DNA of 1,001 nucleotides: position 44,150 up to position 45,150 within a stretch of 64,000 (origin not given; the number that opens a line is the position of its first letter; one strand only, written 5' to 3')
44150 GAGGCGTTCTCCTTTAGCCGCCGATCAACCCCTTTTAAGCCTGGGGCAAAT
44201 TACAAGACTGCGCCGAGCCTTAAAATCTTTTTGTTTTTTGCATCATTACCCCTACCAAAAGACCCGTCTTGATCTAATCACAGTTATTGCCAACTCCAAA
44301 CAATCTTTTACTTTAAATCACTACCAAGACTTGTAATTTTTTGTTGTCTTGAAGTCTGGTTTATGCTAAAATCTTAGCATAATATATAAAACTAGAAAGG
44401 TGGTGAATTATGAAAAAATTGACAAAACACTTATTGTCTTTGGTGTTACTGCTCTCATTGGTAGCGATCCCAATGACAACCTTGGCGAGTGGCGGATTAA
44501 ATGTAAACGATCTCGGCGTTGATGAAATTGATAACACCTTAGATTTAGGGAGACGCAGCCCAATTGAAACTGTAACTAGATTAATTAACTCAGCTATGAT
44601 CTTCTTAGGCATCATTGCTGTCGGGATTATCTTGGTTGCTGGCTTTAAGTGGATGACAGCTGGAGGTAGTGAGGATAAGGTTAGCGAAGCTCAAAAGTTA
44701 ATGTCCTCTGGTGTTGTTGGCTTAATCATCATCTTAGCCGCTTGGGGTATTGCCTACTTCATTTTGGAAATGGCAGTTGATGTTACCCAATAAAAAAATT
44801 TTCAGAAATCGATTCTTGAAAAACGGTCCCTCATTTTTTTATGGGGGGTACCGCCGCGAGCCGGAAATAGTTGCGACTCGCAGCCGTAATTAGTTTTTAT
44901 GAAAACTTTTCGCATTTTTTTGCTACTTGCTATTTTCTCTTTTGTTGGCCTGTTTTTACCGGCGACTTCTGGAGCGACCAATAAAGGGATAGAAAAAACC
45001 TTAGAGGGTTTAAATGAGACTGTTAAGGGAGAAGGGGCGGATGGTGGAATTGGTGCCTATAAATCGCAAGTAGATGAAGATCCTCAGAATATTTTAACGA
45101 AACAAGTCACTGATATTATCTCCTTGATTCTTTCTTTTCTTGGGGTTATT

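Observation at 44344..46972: A tandem array of six diverged T4SS-pilin-like paralogs under a promoter with a palindromic operator, plus a seventh copy 2 kb upstream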

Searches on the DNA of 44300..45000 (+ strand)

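Call 32: search_rna_families(source=window, start=44300, end=45000, threshold=evalue, max_evalue=10)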
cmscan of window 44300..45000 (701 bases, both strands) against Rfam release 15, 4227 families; matches with E-value up to 10: 7.
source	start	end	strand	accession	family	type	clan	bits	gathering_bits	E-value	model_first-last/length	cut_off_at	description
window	44811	44959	-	RF02446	SpR18_sRNA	Gene; sRNA;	-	20.4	60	4.2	1-132/132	no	Streptococcus sRNA SpR18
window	44786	44846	-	RF01191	SNORD121A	Gene; snRNA; snoRNA; CD-box;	-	19.3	44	1.1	1-82/82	no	Small nucleolar RNA SNORD121A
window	44555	44620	-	RF00049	SNORD36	Gene; snRNA; snoRNA; CD-box;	CL00051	17.5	30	7.6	1-77/77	no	Small nucleolar RNA SNORD36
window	44785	44850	+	RF01429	snoR130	Gene; snRNA; snoRNA; CD-box;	-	15.6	40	6.4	1-122/122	no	small nucleolar RNA snoR130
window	44679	44733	-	RF01274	sR45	Gene; snRNA; snoRNA; CD-box;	-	14.4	40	2.8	1-55/55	no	Small nucleolar RNA sR45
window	44787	44816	-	RF00612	SNORD75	Gene; snRNA; snoRNA; CD-box;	-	13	50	5.1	29-58/62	no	Small nucleolar RNA SNORD75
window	44705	44768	-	RF01145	sR14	Gene; snRNA; snoRNA; CD-box;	-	11.8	38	1.8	1-54/54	no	Small nucleolar RNA sR14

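Call 59: build_rna_model(alignment_id=A2)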
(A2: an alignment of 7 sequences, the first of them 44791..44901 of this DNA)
Model R1 built from alignment A2 (7 sequences, 122 columns); structure: RNAalifold consensus.
model positions 110; base pairs 29; branch points 2; effective number of sequences 1.06; information 0.59 bits per position. Calibrated on 0.2 Mb of random sequence (short: E-values are rough).
structure used (alignment columns):
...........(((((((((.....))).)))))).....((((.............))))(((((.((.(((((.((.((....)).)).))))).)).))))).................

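Call 60: search_with_rna_model(model_id=R1, sources=[L018, L019, L020, L021, L022, L023, L024, L025, L026, L027, L028, L029, L030, L031, L032, L033, L034, L035, L036, L037, L038, L039, L040, L041, L042, L043, L044, L045, L046, L047, L048, L049, L050, L051, L052, L053, L054, L055, L056, L057, L058, L059, L060, L061, L062, L063, L064, L065, L066, L067, L068, L069, L070, L071, L072, L073, L074, L075, L076, L077, L078, L079, L080, L081, L082, L083, L084, L085, L086, L087, L088, L089, L090, L091, L092, L093, L094, L095, L096, L097, window], max_evalue=1, make_alignment=true)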
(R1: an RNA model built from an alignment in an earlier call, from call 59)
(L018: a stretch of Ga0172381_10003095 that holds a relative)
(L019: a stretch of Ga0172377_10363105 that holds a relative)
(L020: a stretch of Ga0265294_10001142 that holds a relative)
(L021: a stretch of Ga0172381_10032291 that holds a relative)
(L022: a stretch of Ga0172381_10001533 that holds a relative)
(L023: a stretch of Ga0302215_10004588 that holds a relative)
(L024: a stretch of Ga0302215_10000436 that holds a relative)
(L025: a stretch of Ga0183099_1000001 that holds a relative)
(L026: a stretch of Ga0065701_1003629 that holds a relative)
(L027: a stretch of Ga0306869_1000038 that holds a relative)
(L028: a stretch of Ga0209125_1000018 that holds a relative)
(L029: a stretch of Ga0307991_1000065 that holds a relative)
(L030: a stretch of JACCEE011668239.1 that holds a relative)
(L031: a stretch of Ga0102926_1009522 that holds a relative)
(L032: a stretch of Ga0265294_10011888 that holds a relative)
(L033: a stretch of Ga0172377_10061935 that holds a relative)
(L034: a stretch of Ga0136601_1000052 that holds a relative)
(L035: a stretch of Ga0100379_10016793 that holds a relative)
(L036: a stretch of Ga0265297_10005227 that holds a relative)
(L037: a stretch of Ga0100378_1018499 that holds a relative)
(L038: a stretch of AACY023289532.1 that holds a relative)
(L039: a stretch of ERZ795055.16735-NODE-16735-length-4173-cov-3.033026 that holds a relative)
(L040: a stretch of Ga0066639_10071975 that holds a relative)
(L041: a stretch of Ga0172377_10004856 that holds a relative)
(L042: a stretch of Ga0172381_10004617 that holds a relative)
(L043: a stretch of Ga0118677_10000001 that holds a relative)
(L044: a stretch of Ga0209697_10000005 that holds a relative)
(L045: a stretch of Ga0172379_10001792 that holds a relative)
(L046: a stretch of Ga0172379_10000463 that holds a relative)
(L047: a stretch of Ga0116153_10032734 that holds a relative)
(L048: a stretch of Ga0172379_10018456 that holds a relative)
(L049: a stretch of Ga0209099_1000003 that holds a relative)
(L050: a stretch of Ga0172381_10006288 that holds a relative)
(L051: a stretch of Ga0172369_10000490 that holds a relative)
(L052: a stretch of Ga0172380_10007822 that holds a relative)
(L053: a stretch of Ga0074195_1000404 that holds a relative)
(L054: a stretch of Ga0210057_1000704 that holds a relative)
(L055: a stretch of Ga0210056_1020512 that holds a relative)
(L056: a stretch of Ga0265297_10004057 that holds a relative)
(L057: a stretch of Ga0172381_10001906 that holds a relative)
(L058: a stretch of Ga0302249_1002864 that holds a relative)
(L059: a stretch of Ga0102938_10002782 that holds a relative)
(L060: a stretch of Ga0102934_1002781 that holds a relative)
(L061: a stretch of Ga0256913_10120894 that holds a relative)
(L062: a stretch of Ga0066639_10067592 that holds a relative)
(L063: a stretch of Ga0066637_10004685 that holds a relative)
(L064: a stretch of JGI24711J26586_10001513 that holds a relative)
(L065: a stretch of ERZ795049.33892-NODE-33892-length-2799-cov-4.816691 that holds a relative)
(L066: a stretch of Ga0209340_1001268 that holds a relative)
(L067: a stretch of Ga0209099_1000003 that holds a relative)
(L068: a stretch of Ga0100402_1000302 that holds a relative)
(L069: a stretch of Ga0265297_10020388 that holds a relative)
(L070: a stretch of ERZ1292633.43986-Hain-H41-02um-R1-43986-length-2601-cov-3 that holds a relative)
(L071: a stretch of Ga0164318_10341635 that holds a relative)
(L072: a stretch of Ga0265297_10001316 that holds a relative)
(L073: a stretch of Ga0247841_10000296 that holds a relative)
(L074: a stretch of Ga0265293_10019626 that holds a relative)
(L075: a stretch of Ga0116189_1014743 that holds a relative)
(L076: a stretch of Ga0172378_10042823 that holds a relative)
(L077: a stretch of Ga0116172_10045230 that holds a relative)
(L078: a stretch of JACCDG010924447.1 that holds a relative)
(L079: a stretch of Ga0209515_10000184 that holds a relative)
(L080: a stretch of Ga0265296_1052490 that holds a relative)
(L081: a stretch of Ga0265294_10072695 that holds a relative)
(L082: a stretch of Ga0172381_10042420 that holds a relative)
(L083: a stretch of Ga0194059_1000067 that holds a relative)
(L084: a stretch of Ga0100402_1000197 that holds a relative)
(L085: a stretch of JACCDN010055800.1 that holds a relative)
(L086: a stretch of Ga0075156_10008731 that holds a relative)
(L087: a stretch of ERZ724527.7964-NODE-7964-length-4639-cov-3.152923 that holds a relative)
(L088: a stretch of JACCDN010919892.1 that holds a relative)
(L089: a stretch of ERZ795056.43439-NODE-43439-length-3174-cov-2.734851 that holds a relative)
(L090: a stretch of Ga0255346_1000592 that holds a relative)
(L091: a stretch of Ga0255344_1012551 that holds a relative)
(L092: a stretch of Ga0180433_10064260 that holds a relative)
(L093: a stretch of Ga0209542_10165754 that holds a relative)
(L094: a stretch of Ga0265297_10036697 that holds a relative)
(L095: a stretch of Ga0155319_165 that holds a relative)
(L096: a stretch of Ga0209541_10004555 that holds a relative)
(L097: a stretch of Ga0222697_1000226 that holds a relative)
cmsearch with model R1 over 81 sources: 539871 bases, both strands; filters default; matches with E-value up to 1: 42.
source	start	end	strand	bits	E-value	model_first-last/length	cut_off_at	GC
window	44792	44901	+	127.8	1.3e-25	1-110/110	no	0.42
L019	337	446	+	123.9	9.5e-25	1-110/110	no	0.4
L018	4384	4495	+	121.7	3e-24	1-110/110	no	0.39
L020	4382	4493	+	121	4.2e-24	1-110/110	no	0.37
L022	4392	4500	+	68.8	2.1e-12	1-110/110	no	0.28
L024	1084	1194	+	66.8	5.9e-12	1-110/110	no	0.32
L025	4397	4506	+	66.4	7.4e-12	1-110/110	no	0.29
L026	4397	4506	+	66.4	7.4e-12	1-110/110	no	0.29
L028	4385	4493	+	62.6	5.1e-11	1-110/110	no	0.32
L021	2544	2659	+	59.5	2.5e-10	1-110/110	no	0.28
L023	4397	4508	+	58.7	3.8e-10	1-110/110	no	0.3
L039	1478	1583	+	52.9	7.7e-09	1-110/110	no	0.35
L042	4373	4477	+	41.8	2.3e-06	1-110/110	no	0.39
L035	3161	3272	+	39.2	8.7e-06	1-110/110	no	0.37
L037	4375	4486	+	39.2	8.7e-06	1-110/110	no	0.37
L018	4430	4507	-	38.4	1.4e-05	1-110/110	no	0.44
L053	4350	4472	+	35.5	5.9e-05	1-110/110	no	0.41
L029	4375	4483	+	33.2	0.00019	1-110/110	no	0.35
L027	4391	4500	+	32.9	0.00023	1-110/110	no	0.23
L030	978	1083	+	32.7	0.00026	1-110/110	no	0.38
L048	4378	4465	+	32.3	0.00032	1-110/110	no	0.38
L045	4381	4468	+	31.7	0.00043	1-110/110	no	0.39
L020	4428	4505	-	29.9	0.0011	1-110/110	no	0.38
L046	4404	4495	+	28.4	0.0024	1-110/110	no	0.36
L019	381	468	-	28.1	0.0027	1-110/110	no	0.4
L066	4378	4470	+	25.6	0.01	1-110/110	no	0.26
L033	2101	2210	+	25.3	0.012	1-110/110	no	0.42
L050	2737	2856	+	24.7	0.016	1-110/110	no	0.33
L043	4400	4485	+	24.3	0.019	1-110/110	no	0.31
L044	4400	4485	+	24.3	0.019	1-110/110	no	0.31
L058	3586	3672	+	24.3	0.019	1-110/110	no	0.28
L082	299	407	+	23.5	0.03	1-110/110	no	0.49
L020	4315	4419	-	22.2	0.058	1-110/110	no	0.31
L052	4391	4504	+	21.7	0.074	1-110/110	no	0.39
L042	4411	4497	-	18.8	0.33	1-110/110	no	0.4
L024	1128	1225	-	18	0.5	1-110/110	no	0.23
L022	4281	4429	-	17.4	0.67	1-110/110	no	0.37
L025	4369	4434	-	17.2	0.73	1-110/110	no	0.32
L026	4369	4434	-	17.2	0.73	1-110/110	no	0.32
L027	6596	6662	+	17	0.83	1-110/110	no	0.24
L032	4388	4489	+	16.8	0.92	1-110/110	no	0.27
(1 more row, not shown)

Alignment A5: 42 matches aligned to the model, 243 columns, each read 5' to 3' on its own strand. Consensus structure (alignment columns), stored with it:
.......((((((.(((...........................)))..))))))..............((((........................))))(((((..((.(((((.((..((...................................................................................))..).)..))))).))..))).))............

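Call 71: build_rna_model(alignment_id=A6, structure=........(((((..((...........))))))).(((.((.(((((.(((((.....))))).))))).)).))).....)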
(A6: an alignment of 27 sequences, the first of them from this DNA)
Model R2 built from alignment A6 (27 sequences, 82 columns); structure: as given.
model positions 73; base pairs 22; branch points 1; effective number of sequences 13.07; information 0.773 bits per position. Calibrated on 0.2 Mb of random sequence (short: E-values are rough).
structure used (alignment columns):
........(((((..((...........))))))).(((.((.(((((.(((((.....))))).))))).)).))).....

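Call 72: search_with_rna_model(model_id=R2, sources=[window, L002, L004, L006, L007, L008, L010, L012, L013, L014, L016, L017, L018, L019, L020, L021, L022, L023, L024, L025, L026, L027, L028, L029, L030, L031, L032, L033, L034, L035, L036, L037, L038, L039, L040, L041, L042, L043, L044, L045, L046, L047, L048, L049, L050, L051, L052, L053, L054, L055, L056, L057, L058, L059, L060, L061, L062, L063, L064, L065, L066, L067, L068, L069, L070, L071, L072, L073, L074, L075, L076, L077, L078, L079, L080, L081, L082, L083, L084, L085, L086, L087, L088, L089, L090, L091, L092, L093, L094, L095, L096, L097], max_evalue=1)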
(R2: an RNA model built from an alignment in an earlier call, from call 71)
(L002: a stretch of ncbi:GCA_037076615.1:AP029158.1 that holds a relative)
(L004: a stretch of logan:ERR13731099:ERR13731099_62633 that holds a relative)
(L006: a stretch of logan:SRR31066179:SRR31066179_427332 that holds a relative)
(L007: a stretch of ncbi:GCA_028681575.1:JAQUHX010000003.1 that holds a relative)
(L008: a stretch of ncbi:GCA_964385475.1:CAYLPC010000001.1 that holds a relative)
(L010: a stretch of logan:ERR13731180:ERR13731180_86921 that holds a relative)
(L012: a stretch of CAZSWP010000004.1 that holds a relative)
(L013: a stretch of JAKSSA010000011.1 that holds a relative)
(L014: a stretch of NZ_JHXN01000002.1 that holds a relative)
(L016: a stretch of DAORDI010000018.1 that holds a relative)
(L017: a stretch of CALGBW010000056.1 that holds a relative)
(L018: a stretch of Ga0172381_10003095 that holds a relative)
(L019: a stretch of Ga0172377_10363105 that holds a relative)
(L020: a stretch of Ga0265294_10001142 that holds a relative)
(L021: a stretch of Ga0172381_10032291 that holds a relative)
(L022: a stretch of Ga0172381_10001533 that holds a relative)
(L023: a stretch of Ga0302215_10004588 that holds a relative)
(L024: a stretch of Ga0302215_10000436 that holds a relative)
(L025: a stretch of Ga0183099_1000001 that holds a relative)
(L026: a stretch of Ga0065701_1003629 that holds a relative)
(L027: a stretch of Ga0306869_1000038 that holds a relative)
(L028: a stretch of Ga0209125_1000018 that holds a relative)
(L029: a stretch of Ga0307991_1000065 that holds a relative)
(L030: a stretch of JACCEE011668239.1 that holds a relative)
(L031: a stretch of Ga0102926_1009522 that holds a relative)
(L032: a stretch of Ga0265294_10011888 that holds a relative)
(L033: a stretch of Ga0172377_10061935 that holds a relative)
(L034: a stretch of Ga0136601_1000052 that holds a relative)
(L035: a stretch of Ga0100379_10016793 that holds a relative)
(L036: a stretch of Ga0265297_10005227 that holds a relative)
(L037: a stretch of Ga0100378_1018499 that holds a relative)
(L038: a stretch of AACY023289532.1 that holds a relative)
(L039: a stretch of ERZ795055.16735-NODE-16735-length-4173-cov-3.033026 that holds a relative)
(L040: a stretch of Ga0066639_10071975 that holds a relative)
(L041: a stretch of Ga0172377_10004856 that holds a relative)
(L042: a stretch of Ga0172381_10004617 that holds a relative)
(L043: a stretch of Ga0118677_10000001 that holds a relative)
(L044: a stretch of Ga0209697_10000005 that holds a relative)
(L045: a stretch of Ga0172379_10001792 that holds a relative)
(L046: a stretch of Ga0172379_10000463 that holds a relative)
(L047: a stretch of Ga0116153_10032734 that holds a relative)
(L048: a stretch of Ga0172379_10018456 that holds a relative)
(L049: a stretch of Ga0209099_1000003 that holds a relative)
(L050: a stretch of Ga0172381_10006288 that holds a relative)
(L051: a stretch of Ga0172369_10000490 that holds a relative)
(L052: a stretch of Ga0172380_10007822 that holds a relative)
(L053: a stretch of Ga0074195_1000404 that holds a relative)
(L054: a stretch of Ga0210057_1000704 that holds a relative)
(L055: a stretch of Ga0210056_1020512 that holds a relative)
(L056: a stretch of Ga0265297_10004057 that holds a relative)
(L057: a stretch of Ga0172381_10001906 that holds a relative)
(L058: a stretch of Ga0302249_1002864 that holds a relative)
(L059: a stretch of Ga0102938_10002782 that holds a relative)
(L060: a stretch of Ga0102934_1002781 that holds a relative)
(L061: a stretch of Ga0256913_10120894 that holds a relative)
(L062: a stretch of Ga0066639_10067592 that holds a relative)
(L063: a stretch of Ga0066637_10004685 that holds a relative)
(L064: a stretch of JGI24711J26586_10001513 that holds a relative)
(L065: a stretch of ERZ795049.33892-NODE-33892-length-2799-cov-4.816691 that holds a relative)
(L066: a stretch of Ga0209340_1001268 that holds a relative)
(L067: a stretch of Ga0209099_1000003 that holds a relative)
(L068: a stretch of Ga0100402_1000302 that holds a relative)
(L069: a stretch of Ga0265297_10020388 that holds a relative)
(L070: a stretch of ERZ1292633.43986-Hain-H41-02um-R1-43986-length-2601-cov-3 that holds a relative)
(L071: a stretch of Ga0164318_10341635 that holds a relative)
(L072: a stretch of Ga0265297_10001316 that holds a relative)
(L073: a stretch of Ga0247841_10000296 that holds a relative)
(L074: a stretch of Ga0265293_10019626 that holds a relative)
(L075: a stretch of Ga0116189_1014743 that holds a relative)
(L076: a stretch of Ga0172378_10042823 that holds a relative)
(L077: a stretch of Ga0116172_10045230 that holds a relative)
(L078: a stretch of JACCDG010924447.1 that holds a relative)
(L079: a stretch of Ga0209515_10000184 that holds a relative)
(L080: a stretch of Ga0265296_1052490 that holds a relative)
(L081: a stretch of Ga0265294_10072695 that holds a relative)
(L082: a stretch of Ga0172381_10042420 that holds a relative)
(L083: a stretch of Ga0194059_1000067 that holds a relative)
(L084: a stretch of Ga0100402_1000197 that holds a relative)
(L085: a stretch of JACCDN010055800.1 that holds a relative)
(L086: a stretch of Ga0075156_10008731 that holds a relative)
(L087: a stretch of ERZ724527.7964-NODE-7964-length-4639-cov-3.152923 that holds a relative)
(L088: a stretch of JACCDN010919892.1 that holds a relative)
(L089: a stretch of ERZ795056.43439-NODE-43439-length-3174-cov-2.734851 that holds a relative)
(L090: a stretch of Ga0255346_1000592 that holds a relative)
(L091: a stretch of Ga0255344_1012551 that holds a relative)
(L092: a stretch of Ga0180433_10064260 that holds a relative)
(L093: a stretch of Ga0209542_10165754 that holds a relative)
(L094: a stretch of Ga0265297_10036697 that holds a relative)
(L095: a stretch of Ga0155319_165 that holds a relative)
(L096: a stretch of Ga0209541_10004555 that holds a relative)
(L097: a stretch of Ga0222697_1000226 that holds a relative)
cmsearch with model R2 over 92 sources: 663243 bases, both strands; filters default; matches with E-value up to 1: 78.
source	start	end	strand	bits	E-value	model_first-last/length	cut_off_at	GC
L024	1115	1184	+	76.9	2.1e-14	1-73/73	no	0.34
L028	4415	4484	+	76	3.3e-14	1-73/73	no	0.37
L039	1506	1574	+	75.1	5.2e-14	1-73/73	no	0.35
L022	4422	4490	+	74.9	6.1e-14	1-73/73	no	0.36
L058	3592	3663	+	74.5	7.2e-14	1-73/73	no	0.32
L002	9503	9573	+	73.7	1.1e-13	1-73/73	no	0.52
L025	4428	4497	+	73.5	1.2e-13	1-73/73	no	0.34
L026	4428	4497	+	73.5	1.2e-13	1-73/73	no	0.34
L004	5501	5570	+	73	1.6e-13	1-73/73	no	0.51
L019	368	437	+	73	1.6e-13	1-73/73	no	0.51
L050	2775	2847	+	72.5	2.1e-13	1-73/73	no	0.32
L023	4429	4498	+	72.3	2.3e-13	1-73/73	no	0.37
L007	7496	7568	+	71.6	3.4e-13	1-73/73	no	0.45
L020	4412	4484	+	71.6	3.4e-13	1-73/73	no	0.45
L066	4392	4462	+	71.5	3.5e-13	1-73/73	no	0.3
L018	4414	4486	+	70.9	4.9e-13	1-73/73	no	0.49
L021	2576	2650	+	69.7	9.2e-13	1-73/73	no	0.33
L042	4396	4468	+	69.1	1.2e-12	1-73/73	no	0.47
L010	7505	7575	+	65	1.1e-11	1-73/73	no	0.52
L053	4389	4463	+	64.5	1.4e-11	1-73/73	no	0.47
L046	4414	4486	+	64.5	1.4e-11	1-73/73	no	0.41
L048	4385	4456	+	62.4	4e-11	1-73/73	no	0.42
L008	7508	7576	+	61.9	5.2e-11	1-73/73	no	0.64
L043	4407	4476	+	61.3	7.2e-11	1-73/73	no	0.36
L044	4407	4476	+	61.3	7.2e-11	1-73/73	no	0.36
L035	3193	3262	+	59.4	2e-10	1-73/73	no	0.46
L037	4407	4476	+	59.4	2e-10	1-73/73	no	0.46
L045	4388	4459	+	58.6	2.9e-10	1-73/73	no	0.43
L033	2133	2203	+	56.6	8.6e-10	1-73/73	no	0.52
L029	4407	4476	+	55.1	1.9e-09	1-73/73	no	0.43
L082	327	399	+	54.3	2.9e-09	1-73/73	no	0.6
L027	4418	4493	+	53.3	4.8e-09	1-73/73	no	0.25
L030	1005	1075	+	51.4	1.3e-08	1-73/73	no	0.42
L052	4423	4495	+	45.5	2.8e-07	1-73/73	no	0.49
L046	4440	4495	-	40.3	4.2e-06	1-73/73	no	0.34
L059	4357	4429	+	36.2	3.7e-05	1-73/73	no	0.48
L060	1352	1424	+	36.2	3.7e-05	1-73/73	no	0.48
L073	4414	4486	+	34.3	9.7e-05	1-73/73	no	0.59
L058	3617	3673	-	34.2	0.0001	1-73/73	no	0.3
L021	2604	2678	-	33.1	0.00018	1-73/73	no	0.27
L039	1531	1591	-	32.6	0.00024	1-73/73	no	0.31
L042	4420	4482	-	30.9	0.00059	1-73/73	no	0.41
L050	2803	2844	-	30.6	0.00069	29-69/73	no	0.31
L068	4409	4489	+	30.1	0.00087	1-73/73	no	0.32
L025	4450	4505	-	29.9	0.00096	1-73/73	no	0.29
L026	4450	4505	-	29.9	0.00096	1-73/73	no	0.29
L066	4416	4486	-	29.4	0.0012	1-73/73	no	0.21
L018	4439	4505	-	29.3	0.0013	1-73/73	no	0.45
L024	1141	1181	-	28.8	0.0017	29-69/73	no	0.29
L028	4441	4481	-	28.8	0.0017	29-69/73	no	0.32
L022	4448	4487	-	28.3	0.0022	29-69/73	no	0.32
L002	9526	9591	-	28.3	0.0022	1-73/73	no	0.47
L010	7528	7580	-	27.9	0.0027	1-73/73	no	0.49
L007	7521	7587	-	27.7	0.003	1-73/73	no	0.4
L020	4437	4503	-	27.7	0.003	1-73/73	no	0.4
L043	4431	4504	-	27.2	0.004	1-73/73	no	0.3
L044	4431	4504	-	27.2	0.004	1-73/73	no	0.3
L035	3218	3259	-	25.4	0.01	29-69/73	no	0.48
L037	4432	4473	-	25.4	0.01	29-69/73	no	0.48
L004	5523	5590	-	24.7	0.014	1-73/73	no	0.46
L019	390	457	-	24.7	0.014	1-73/73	no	0.46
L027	4447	4508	-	24.4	0.017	1-73/73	no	0.21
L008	7529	7598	-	23.5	0.028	1-73/73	no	0.49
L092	1176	1269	+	23.4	0.03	1-73/73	no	0.33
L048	4411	4466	-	23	0.037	1-73/73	no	0.41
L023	4451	4517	-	22.6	0.043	1-73/73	no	0.31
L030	1034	1070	-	22.1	0.058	31-68/73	no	0.41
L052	4450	4492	-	21.7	0.07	29-69/73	no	0.37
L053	4419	4459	-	21.1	0.099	30-69/73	no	0.46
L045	4414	4469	-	20.5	0.13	1-73/73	no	0.43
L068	4431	4506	-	20.4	0.14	1-73/73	no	0.28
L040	1760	1835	+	19.4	0.24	1-73/73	no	0.28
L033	2159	2199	-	18.8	0.32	30-69/73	no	0.51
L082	355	396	-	17.5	0.64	29-69/73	no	0.62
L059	4384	4441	-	16.7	0.97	1-73/73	no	0.5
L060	1379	1436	-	16.7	0.97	1-73/73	no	0.5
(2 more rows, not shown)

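Call 73: search_rna_families(sources=[L027, L048, L082, L039, L058, L028], threshold=evalue, max_evalue=1)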
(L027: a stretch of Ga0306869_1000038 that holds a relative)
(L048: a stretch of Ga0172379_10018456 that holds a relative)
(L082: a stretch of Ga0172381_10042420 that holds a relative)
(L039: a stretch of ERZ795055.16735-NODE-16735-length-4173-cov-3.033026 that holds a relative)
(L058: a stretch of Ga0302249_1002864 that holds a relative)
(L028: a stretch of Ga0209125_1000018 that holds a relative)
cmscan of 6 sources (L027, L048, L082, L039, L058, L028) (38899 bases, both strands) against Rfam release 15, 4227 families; matches with E-value up to 1: 4.
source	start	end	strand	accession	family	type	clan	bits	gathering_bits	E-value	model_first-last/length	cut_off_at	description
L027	8095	8179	+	RF02064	STnc370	Gene; sRNA;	-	34.6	54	0.35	1-71/71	no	Enterobacterial sRNA STnc370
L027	6590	6659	+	RF02371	PyrG_leader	Cis-reg; leader;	-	33.2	65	0.84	1-78/78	no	PyrG leader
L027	1417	1460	+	RF02386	sau-19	Gene; sRNA;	-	30.2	80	0.093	1-75/75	no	Staphylococcus sRNA sau-19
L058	5726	5886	+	RF02901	AaHKsRNA41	Gene; sRNA;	-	22.4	97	0.39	1-187/187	no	Aggregatibacter sRNA 41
